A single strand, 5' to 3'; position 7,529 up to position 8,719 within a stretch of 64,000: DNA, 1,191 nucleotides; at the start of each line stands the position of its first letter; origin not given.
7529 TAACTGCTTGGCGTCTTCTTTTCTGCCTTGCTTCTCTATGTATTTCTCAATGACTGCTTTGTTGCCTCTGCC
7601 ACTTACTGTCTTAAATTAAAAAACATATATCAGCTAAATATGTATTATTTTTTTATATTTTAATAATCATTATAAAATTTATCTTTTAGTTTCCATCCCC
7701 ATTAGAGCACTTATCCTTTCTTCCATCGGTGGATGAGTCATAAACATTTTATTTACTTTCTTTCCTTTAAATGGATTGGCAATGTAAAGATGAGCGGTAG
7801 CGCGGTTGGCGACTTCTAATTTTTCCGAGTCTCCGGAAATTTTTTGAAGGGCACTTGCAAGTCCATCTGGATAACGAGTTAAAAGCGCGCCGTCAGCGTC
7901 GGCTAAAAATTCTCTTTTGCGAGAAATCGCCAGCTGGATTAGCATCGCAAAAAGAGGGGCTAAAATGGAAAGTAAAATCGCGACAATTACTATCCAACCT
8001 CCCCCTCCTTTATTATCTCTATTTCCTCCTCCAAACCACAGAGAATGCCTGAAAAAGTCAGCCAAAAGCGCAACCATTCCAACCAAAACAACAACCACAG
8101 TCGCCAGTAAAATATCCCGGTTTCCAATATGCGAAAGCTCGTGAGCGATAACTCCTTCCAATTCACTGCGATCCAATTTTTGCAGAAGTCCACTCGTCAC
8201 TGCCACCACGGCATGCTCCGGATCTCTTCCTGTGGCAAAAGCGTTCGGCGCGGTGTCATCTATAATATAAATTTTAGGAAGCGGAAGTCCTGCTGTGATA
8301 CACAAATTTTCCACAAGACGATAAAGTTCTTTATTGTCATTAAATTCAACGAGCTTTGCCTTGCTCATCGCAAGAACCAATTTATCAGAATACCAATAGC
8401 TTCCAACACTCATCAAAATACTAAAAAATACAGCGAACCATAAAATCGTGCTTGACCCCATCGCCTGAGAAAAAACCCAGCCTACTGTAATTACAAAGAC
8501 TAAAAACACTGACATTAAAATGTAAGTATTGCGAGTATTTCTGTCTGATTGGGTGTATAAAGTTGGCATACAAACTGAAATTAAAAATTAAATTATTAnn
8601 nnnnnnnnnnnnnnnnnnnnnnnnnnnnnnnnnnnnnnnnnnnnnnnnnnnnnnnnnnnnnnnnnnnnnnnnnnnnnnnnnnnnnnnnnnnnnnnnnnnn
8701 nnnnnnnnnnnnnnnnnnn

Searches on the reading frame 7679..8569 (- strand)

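Call 74: search_protein_families(library=pfam, proteins=[window:7679-8569:-], max_evalue=0.00001)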
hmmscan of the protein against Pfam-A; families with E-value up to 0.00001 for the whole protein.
window:7679-8569:- (296 aa): 1 family
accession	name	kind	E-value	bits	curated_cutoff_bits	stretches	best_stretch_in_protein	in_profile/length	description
PF01435.24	Peptidase_M48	-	5.3e-34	118.1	20.3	1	78-291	3-184/186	Peptidase family M48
